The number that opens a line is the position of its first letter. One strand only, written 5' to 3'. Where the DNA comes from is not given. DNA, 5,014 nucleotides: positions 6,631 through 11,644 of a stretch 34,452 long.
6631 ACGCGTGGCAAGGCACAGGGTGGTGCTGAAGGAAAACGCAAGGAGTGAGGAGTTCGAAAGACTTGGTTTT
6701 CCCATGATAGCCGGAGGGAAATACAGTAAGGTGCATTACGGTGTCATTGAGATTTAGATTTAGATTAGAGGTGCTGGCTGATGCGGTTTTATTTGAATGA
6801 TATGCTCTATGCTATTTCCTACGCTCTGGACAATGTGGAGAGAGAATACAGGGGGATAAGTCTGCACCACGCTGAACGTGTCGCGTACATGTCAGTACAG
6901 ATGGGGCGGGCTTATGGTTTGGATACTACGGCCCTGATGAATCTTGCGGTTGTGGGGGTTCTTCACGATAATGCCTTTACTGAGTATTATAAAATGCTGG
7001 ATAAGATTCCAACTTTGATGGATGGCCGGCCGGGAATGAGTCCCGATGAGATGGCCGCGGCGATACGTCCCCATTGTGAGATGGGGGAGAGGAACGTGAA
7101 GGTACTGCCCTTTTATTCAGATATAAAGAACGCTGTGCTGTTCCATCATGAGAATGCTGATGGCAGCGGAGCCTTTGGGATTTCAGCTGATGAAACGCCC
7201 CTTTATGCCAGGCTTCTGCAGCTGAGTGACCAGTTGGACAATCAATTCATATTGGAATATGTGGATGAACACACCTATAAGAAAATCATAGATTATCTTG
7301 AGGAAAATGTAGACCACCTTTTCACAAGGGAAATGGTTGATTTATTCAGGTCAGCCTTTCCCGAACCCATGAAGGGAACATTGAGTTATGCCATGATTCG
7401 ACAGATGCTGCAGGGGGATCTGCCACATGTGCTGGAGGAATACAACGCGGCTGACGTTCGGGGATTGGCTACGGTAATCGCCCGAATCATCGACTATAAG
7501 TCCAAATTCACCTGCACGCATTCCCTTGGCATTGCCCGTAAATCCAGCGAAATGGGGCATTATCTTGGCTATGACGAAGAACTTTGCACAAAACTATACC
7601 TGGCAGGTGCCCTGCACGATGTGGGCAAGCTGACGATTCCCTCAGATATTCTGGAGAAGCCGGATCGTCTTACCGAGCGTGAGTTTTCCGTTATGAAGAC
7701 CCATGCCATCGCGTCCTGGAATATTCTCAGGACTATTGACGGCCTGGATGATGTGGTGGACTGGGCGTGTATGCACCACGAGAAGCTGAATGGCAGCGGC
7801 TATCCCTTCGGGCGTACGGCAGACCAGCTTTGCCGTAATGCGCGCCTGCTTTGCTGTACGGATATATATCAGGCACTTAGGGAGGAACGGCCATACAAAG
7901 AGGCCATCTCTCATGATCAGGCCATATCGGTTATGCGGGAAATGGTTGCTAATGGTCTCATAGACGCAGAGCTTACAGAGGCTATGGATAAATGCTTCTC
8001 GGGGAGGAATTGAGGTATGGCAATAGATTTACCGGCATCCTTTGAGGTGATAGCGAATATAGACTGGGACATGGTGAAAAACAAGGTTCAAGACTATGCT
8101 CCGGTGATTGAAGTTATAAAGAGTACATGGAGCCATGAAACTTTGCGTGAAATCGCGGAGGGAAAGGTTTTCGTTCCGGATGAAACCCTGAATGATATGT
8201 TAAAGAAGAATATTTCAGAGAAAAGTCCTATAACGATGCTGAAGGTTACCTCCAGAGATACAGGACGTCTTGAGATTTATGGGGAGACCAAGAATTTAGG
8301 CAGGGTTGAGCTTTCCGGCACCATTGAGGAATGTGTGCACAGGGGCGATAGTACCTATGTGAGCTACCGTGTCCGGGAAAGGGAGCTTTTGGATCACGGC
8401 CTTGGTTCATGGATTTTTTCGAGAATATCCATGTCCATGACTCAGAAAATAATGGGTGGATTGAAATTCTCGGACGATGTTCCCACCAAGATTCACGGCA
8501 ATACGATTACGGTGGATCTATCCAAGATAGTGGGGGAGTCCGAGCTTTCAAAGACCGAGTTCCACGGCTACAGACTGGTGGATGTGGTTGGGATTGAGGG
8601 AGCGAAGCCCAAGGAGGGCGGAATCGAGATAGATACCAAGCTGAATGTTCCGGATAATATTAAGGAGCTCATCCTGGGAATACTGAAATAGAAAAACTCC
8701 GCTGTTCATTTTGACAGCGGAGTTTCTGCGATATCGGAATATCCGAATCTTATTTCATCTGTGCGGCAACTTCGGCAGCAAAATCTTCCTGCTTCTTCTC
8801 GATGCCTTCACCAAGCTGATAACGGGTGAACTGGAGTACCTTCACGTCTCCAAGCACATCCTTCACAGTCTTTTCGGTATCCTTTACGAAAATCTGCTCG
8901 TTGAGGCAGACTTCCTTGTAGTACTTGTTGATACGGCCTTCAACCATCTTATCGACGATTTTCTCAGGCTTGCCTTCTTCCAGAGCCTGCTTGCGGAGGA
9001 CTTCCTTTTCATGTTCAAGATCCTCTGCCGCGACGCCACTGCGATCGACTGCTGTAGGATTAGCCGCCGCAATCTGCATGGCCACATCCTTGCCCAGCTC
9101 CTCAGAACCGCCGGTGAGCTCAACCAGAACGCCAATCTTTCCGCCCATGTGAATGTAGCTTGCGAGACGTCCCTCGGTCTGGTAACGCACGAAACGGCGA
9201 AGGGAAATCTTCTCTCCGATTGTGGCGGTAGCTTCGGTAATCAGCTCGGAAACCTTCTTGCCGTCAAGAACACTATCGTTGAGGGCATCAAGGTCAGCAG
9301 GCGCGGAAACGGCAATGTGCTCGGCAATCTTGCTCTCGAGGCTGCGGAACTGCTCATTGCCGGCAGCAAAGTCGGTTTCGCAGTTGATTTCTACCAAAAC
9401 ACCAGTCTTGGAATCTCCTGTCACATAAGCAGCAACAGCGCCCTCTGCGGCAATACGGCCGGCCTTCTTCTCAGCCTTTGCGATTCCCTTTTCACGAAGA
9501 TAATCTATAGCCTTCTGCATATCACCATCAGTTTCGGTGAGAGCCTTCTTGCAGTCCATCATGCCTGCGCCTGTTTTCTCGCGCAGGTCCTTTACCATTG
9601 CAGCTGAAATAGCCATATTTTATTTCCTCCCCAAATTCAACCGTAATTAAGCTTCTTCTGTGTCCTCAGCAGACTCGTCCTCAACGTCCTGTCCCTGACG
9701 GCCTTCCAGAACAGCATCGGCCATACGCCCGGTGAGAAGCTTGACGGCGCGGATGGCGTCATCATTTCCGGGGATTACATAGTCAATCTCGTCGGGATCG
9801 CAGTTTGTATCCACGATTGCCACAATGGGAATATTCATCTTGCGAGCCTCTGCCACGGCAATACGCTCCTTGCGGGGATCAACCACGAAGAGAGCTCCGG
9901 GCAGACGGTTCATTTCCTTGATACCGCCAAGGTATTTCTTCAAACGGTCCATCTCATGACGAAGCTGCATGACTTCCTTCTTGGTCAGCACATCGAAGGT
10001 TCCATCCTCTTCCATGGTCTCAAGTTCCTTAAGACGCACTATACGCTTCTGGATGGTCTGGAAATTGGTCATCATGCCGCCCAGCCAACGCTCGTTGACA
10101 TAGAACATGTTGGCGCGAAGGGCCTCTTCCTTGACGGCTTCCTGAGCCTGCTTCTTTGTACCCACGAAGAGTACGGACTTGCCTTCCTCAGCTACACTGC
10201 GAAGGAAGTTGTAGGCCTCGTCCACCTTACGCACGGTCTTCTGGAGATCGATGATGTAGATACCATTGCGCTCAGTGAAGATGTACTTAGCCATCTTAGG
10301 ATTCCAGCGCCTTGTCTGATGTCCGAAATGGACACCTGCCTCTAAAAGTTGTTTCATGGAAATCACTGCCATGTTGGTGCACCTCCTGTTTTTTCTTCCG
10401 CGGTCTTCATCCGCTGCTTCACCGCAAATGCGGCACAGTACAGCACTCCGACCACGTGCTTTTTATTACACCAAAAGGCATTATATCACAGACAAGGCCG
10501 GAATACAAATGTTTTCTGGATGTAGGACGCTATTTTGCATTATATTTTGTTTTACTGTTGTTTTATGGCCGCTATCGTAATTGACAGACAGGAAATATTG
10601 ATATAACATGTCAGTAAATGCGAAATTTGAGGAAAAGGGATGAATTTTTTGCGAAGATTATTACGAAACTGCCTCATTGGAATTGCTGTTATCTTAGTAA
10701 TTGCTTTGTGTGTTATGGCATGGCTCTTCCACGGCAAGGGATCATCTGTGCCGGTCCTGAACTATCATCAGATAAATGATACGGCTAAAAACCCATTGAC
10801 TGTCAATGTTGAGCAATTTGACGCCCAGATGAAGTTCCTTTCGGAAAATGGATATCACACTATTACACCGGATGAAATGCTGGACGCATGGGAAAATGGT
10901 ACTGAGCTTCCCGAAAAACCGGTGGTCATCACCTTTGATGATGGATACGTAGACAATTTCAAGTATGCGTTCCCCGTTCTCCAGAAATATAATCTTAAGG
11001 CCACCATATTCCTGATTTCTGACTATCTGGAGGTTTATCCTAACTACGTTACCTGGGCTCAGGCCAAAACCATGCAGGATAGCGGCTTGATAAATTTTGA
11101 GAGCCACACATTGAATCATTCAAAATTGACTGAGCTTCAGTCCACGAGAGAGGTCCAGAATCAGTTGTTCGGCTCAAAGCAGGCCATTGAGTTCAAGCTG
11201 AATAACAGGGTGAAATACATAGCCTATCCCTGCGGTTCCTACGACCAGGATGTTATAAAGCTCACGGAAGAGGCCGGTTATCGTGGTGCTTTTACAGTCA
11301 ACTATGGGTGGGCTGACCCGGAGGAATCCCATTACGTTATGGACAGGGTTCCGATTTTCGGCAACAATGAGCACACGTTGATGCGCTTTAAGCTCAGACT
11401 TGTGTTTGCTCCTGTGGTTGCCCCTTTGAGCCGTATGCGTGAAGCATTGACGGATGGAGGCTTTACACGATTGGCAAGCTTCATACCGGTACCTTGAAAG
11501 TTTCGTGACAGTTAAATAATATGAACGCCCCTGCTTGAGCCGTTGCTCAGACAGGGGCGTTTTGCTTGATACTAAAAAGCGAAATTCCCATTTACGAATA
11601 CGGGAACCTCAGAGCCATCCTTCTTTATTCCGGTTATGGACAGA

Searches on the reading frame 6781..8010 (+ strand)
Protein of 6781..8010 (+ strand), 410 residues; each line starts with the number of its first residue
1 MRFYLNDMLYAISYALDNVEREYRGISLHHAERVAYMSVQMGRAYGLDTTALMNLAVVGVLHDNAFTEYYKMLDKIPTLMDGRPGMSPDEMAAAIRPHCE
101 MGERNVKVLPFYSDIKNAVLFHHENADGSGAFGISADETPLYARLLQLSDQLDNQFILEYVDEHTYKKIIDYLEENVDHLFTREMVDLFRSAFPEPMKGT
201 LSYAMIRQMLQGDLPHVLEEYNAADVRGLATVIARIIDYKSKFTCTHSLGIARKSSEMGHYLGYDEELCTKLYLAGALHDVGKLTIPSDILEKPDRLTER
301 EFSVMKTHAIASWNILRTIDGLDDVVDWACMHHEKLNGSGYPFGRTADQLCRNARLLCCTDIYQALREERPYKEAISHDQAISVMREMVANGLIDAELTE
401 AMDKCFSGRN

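Call 26: search_protein_families(library=pfam, proteins=[window:6781-8010:+], max_evalue=0.001)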
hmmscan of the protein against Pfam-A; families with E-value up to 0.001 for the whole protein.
window:6781-8010:+ (410 aa): 3 families
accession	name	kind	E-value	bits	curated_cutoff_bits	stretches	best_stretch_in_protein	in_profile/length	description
PF13487.12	HD_5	-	6.3e-42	143.7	27.2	2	232-398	2-170/170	HD domain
PF01966.28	HD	-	1.5e-23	83.7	22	2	246-365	3-115/116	HD domain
PF08668.18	HDOD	-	0.00085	19.3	22.9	0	245-299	96-148/196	HDOD domain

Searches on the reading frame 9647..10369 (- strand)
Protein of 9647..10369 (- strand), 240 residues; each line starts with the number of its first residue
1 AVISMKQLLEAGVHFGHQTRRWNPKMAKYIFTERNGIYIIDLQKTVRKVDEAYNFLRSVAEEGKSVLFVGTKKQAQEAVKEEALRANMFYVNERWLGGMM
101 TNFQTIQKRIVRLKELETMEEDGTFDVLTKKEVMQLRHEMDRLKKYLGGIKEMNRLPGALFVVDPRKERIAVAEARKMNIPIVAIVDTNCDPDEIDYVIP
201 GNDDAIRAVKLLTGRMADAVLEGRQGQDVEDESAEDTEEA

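Call 26: search_protein_families(library=pfam, proteins=[window:9647-10369:-], max_evalue=0.001)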
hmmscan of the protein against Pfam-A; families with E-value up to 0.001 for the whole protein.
window:9647-10369:- (240 aa): 1 family
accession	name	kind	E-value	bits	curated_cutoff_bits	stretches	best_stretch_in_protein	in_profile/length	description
PF00318.25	Ribosomal_S2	-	2.5e-105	351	26.1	1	8-223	1-216/216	Ribosomal protein S2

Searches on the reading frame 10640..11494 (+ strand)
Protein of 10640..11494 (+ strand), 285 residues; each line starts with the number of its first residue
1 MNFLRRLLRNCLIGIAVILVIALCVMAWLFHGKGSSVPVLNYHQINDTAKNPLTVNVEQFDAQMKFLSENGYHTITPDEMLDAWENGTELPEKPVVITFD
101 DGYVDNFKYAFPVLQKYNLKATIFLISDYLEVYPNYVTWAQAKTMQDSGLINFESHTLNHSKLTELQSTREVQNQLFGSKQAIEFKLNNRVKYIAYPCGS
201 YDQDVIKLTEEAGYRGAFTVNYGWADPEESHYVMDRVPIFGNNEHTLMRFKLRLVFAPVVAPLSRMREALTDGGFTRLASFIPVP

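Call 26: search_protein_families(library=pfam, proteins=[window:10640-11494:+], max_evalue=0.001)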
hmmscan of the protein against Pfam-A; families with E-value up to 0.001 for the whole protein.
window:10640-11494:+ (285 aa): 1 family
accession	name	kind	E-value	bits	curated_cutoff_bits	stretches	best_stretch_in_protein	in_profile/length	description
PF01522.26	Polysacc_deac_1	-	1.7e-30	106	23.1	1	89-216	3-123/124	Polysaccharide deacetylase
